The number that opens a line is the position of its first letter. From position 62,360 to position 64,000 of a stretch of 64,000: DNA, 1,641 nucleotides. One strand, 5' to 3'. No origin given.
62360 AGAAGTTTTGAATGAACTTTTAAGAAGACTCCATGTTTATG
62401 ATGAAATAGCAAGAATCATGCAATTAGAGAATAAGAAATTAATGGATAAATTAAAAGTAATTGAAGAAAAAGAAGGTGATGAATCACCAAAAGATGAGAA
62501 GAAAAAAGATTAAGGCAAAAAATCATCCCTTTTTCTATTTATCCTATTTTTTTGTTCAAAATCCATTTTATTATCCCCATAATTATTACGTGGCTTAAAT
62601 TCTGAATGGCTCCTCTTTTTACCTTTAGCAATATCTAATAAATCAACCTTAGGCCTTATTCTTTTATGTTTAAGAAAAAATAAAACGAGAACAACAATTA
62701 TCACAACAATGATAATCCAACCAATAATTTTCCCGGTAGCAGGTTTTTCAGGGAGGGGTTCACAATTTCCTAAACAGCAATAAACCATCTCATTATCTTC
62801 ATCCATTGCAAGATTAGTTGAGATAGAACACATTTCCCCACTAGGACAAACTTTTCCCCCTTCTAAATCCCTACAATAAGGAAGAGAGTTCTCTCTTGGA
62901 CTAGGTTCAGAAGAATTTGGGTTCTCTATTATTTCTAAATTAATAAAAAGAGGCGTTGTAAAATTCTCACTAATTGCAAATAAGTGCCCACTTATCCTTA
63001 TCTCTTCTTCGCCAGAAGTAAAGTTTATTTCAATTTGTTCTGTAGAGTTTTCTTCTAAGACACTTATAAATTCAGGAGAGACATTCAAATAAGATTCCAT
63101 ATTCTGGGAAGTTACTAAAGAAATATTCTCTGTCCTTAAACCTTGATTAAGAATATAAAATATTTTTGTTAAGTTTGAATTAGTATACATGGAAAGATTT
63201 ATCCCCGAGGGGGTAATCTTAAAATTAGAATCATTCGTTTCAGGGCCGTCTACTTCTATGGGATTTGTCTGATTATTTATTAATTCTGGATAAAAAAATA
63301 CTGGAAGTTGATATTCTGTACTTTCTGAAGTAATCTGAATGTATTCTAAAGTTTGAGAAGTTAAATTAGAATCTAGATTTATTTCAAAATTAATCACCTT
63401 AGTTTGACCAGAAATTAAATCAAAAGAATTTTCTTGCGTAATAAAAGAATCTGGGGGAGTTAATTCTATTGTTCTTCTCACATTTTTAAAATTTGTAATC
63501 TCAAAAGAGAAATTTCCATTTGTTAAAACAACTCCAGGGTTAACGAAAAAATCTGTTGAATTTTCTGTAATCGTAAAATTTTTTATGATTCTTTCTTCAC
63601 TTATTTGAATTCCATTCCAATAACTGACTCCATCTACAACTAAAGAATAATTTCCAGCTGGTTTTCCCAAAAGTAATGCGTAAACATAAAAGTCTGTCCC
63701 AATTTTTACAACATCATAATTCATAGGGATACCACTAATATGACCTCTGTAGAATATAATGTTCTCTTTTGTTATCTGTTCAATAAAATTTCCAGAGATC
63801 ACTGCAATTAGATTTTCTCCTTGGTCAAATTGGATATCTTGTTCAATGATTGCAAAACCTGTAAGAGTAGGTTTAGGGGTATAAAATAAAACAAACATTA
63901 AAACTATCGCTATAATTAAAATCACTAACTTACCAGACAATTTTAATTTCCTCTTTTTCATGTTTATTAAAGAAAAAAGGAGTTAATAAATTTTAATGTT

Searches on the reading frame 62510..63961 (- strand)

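Call 12: search_protein_families(library=pfam, proteins=[window:62510-63961:-], max_evalue=0.00001)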
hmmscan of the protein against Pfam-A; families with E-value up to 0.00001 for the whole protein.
window:62510-63961:- (483 aa): 0 families

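Call 68: search_protein_families(library=pfam, proteins=[window:62510-63961:-], max_evalue=0.05)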
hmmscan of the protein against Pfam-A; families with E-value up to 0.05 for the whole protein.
window:62510-63961:- (483 aa): 1 family
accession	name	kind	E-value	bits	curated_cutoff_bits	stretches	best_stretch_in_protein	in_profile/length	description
PF17753.7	Ig_mannosidase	-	0.0013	18.8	22.6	1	142-202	4-66/81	Ig-fold domain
